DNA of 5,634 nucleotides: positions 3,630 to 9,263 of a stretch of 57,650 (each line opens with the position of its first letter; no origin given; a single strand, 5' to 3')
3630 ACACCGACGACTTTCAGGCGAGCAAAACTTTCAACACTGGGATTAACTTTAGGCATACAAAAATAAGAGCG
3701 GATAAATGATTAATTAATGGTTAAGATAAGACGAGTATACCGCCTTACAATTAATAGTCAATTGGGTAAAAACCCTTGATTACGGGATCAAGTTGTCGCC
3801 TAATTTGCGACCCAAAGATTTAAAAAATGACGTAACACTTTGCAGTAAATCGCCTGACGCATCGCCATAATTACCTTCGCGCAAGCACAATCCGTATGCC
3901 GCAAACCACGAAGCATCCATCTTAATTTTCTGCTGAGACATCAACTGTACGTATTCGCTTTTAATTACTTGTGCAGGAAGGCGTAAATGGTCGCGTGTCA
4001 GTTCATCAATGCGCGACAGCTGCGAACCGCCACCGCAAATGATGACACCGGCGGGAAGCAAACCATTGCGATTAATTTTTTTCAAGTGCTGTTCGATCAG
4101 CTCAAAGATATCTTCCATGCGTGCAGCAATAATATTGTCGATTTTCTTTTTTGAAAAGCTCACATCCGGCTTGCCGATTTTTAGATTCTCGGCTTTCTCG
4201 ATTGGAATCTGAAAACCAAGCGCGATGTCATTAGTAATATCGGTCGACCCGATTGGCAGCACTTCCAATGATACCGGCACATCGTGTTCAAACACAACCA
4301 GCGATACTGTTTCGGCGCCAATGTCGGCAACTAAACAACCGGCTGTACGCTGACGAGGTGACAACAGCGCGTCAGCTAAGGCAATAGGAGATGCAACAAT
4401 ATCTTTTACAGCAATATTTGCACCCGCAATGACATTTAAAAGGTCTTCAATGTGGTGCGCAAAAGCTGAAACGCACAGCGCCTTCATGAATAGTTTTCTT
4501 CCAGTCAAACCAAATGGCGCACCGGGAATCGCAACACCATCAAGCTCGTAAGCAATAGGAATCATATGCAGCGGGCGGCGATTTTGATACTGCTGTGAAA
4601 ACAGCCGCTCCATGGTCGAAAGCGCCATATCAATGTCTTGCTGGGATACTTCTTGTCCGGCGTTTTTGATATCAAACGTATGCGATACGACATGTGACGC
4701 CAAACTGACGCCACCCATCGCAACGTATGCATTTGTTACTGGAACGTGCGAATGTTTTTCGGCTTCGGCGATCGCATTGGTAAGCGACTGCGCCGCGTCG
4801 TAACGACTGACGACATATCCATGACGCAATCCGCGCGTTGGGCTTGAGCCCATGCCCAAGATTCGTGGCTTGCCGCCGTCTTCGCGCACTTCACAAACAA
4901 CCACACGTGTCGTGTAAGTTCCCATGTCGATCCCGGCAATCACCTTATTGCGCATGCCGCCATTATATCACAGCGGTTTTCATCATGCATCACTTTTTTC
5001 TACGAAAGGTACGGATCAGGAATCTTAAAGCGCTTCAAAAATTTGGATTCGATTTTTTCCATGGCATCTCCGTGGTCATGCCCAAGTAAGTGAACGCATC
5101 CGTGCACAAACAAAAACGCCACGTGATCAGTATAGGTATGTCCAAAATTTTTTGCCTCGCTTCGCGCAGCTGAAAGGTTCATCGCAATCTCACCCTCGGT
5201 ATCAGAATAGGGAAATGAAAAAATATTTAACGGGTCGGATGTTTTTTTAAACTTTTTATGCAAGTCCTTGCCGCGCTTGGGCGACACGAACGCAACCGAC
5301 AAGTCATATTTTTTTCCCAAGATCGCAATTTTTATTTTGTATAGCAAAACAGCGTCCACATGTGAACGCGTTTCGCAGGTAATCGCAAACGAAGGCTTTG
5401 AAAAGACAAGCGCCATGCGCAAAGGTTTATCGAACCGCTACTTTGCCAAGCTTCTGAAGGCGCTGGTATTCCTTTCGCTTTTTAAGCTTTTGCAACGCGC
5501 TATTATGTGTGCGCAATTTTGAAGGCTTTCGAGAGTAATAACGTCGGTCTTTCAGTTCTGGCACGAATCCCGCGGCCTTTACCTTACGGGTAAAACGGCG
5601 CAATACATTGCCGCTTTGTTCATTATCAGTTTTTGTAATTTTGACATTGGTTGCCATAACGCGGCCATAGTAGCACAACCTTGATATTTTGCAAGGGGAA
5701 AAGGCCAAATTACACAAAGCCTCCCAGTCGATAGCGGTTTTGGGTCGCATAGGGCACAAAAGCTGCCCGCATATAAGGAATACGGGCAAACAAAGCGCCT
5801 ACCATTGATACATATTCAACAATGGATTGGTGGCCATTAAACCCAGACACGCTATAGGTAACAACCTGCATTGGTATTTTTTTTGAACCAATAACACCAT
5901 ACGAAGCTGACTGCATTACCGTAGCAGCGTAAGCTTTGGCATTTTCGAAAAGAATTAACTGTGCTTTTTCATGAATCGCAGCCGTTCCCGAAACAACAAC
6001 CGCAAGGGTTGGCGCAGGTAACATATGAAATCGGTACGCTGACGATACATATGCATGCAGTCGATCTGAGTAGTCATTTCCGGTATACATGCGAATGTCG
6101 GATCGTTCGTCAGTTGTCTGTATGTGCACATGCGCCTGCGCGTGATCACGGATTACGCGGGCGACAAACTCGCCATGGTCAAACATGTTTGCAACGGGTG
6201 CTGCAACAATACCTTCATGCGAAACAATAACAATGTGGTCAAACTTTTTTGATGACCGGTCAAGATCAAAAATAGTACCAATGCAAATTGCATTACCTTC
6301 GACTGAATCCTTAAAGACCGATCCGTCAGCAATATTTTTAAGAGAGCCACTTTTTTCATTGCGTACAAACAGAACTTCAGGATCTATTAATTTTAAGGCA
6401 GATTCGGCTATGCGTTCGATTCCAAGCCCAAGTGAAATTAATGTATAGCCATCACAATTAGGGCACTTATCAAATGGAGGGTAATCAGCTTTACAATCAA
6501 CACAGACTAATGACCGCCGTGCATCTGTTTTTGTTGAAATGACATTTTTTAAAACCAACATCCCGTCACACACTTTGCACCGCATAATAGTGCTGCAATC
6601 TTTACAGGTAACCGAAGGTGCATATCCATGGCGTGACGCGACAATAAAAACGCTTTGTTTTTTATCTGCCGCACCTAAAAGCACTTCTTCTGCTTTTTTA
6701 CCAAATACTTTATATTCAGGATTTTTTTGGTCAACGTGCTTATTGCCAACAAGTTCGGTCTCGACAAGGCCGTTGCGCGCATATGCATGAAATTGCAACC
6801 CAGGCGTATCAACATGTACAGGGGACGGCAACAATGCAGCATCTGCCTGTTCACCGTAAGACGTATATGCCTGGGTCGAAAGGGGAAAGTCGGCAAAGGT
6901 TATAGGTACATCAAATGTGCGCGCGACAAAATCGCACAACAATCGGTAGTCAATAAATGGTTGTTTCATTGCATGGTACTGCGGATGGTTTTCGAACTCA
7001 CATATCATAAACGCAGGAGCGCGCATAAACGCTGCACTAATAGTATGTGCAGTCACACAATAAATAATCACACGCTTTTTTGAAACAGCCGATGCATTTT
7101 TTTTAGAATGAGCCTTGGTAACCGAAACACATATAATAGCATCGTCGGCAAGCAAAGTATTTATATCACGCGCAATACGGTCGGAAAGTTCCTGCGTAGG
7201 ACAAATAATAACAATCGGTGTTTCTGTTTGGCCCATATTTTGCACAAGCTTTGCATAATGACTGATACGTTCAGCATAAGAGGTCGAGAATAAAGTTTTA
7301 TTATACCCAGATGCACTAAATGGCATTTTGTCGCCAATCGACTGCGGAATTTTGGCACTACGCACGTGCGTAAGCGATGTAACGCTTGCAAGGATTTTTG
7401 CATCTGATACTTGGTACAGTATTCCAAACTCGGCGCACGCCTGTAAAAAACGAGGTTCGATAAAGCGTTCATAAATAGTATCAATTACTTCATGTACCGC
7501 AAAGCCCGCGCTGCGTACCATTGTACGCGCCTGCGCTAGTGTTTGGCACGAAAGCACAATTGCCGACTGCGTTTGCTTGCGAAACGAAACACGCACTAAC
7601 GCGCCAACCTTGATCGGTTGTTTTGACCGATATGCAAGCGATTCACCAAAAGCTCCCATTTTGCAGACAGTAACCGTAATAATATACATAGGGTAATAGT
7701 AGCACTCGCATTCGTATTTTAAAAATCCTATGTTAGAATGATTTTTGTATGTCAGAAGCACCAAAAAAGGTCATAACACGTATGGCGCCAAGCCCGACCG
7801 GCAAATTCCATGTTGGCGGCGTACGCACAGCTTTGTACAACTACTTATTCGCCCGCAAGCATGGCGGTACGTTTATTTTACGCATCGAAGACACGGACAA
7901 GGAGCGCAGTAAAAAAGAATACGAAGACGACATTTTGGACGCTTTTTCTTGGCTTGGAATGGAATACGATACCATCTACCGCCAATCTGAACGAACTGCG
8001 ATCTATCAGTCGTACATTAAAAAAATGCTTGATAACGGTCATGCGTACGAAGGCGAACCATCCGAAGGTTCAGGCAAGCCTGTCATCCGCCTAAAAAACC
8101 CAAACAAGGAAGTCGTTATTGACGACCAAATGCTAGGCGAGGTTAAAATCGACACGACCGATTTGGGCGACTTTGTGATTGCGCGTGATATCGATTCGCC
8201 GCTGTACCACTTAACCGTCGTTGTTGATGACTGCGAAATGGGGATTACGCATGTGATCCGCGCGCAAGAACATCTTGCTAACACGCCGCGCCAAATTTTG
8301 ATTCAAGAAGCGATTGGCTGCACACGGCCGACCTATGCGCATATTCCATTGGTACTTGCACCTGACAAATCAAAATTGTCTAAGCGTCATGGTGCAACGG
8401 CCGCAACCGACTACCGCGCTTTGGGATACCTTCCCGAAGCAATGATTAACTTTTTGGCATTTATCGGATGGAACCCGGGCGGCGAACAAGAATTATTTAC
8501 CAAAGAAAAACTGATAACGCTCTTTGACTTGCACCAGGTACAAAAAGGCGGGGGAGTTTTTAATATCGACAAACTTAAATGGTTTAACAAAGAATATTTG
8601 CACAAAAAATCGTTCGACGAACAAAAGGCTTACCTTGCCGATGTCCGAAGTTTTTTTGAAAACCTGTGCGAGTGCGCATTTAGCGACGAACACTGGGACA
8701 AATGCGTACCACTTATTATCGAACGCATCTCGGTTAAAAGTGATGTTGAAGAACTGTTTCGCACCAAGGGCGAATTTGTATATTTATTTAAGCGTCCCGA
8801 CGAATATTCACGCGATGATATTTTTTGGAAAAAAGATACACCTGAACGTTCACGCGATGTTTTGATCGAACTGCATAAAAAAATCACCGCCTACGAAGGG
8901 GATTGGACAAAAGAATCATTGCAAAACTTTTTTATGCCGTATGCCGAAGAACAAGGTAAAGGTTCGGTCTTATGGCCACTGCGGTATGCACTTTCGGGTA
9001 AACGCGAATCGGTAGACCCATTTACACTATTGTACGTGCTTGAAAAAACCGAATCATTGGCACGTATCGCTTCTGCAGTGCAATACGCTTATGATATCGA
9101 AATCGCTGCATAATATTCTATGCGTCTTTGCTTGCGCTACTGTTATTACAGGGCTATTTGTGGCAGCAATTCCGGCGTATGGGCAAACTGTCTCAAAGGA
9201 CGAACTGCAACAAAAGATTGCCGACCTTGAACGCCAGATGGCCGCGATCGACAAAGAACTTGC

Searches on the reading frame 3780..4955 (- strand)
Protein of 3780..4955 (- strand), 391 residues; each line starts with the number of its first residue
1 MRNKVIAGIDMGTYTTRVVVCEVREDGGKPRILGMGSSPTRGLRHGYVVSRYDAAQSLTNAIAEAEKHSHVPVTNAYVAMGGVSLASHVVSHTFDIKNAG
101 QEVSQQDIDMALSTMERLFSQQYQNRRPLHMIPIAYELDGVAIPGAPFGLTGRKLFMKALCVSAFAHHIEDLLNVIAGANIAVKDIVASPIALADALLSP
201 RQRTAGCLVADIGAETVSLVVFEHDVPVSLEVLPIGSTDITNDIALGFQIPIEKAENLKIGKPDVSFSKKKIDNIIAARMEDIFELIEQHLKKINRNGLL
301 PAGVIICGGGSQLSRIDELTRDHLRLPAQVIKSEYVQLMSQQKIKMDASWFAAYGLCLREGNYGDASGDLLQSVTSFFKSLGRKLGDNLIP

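Call 60: search_protein_families(library=pfam, proteins=[window:3780-4955:-], max_evalue=0.0001)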
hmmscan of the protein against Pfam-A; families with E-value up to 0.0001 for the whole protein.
window:3780-4955:- (391 aa): 4 families
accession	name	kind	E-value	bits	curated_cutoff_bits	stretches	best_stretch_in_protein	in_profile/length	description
PF14450.12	FtsA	-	1.9e-23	83.7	31.8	1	209-335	2-114/127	Cell division protein FtsA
PF02491.25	SHS2_FTSA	-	3.1e-09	37.5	25.4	1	84-162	3-78/79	SHS2 domain inserted in FTSA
PF11104.14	PilM_2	-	5.5e-07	29.3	27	1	161-360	130-339/340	Type IV pilus assembly protein PilM;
PF06723.19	MreB_Mbl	-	3.5e-05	23.3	27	0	265-332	235-305/327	MreB/Mbl protein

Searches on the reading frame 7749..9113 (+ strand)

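Call 21: search_protein_families(library=pfam, proteins=[window:7749-9113:+], max_evalue=0.01)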
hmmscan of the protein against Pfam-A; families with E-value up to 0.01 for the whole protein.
window:7749-9113:+ (454 aa): 2 families
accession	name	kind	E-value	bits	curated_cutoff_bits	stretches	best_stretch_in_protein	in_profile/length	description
PF00749.27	tRNA-synt_1c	-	7.6e-86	288.3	23.4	2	107-278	140-314/314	tRNA synthetases class I (E and Q), catalytic domain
PF19269.4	Anticodon_2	-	1.3e-19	71.4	23.6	1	306-443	6-140/141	Anticodon binding domain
